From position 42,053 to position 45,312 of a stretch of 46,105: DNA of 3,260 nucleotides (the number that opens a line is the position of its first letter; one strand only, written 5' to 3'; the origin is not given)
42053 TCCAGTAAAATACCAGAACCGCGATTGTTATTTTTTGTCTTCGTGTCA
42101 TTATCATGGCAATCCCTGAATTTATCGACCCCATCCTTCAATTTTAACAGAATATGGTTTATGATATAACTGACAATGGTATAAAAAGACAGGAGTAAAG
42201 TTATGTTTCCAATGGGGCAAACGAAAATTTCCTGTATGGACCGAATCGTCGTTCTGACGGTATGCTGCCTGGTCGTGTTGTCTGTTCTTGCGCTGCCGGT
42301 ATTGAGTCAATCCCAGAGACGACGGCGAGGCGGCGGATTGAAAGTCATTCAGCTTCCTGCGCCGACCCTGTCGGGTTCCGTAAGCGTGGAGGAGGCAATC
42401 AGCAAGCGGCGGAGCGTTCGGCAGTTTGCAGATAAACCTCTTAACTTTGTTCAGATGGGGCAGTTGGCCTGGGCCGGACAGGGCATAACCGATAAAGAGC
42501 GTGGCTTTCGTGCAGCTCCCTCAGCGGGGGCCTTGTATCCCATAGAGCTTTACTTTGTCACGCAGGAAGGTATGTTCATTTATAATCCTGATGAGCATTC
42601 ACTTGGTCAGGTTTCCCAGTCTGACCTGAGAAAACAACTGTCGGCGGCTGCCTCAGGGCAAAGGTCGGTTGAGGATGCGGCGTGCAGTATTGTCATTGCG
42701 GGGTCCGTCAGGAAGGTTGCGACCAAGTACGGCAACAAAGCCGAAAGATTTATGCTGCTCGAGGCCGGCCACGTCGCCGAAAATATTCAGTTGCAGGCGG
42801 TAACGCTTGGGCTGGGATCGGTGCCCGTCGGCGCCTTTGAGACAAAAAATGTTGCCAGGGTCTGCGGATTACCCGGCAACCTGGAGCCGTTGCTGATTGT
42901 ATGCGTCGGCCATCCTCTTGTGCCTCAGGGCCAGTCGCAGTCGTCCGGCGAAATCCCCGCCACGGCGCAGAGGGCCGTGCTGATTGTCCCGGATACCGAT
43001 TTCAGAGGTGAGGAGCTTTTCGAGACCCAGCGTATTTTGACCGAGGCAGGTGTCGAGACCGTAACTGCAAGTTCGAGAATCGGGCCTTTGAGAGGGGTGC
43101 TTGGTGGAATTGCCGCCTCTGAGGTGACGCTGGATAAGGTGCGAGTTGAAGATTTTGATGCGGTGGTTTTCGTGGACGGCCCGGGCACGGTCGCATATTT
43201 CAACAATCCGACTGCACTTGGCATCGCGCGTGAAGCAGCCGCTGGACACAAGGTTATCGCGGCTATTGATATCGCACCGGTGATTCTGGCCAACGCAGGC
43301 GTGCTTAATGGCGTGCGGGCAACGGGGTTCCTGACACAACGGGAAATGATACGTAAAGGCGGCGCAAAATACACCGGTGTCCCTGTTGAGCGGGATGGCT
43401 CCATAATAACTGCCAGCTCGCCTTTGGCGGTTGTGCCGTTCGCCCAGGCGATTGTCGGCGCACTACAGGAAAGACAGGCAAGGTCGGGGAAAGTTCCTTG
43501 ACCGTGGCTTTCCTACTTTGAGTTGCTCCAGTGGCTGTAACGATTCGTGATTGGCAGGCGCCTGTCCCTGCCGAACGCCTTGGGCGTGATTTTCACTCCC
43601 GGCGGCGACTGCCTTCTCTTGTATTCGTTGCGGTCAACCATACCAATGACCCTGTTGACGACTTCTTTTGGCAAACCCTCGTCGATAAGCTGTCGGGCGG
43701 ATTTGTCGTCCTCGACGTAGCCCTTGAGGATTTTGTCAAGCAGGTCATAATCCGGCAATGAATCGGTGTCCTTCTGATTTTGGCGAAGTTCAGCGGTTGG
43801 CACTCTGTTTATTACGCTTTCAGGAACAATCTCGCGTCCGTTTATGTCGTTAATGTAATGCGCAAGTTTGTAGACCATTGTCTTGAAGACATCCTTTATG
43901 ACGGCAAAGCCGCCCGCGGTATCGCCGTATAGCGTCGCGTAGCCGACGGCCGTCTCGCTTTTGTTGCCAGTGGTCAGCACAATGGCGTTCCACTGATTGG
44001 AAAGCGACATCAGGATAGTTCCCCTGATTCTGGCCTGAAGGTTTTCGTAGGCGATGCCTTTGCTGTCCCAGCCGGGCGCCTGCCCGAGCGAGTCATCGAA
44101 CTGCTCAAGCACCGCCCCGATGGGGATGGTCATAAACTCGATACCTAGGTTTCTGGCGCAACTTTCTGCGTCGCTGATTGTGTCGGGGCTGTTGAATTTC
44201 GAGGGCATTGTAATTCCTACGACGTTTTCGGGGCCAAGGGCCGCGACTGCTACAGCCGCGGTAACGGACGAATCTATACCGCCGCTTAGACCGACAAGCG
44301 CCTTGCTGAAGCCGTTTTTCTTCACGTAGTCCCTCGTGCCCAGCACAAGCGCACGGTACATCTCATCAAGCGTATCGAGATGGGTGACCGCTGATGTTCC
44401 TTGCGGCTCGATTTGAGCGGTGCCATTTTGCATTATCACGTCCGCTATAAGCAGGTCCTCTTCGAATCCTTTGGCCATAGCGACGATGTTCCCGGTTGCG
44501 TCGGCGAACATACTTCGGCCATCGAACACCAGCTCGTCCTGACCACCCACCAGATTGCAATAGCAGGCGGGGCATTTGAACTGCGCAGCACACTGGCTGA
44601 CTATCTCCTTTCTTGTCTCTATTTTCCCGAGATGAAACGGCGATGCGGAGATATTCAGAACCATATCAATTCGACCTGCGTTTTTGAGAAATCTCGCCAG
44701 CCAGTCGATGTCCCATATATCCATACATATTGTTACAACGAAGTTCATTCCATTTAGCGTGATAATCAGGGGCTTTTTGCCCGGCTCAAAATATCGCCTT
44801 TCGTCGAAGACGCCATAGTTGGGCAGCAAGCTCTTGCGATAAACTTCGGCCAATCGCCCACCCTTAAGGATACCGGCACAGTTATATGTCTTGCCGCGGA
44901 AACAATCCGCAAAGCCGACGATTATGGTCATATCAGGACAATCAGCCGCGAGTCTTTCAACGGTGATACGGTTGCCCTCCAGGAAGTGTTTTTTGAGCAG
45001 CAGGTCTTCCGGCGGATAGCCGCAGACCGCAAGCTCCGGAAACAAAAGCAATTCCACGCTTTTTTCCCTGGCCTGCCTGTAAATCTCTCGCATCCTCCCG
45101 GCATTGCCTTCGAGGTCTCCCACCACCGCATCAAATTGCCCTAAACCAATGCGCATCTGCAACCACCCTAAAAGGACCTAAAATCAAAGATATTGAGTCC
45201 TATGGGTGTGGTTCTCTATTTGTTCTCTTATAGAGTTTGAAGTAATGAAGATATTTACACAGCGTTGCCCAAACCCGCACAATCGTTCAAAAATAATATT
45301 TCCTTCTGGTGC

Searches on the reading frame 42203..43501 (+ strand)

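Call 7: search_protein_families(library=pfam, proteins=[window:42203-43501:+], max_evalue=0.001)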
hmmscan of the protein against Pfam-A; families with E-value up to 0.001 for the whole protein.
window:42203-43501:+ (432 aa): 3 families
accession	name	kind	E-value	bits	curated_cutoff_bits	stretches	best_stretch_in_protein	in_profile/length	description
PF00881.29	Nitroreductase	-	1.9e-28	100.2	23.5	1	66-237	1-167/167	Nitroreductase family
PF01965.30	DJ-1_PfpI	-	2.9e-24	86.2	26.6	1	259-418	3-163/165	DJ-1/PfpI family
PF14512.11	TM1586_NiRdase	-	1.5e-05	25.2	27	0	156-236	53-131/215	Putative TM nitroreductase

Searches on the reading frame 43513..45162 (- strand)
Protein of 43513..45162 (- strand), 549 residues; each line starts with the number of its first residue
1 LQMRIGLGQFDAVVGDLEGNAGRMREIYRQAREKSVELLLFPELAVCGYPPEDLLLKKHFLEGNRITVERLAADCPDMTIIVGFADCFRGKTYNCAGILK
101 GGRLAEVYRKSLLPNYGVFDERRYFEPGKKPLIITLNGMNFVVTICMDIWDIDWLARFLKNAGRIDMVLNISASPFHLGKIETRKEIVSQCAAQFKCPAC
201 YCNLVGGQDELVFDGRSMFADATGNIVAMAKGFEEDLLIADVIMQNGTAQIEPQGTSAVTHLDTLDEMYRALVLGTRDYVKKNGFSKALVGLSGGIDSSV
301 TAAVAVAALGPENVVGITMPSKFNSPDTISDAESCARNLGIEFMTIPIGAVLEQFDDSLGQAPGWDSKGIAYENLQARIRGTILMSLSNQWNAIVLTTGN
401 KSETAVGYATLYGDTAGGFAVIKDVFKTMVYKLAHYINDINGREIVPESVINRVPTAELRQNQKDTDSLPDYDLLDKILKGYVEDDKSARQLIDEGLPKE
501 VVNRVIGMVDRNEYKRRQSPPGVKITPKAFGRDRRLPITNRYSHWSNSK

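Call 7: search_protein_families(library=pfam, proteins=[window:43513-45162:-], max_evalue=0.001)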
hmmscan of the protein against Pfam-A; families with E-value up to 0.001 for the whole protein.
window:43513-45162:- (549 aa): 3 families
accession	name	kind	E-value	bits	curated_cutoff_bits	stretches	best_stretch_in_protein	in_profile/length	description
PF02540.23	NAD_synthase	-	1.2e-74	250.9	21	1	269-518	2-241/242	NAD synthase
PF00795.27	CN_hydrolase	-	9.3e-27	94.4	23.2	1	5-245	2-249/256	Carbon-nitrogen hydrolase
PF03054.22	tRNA_Me_trans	-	0.00066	19.8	20.6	0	287-336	2-48/202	tRNA methyl transferase HUP domain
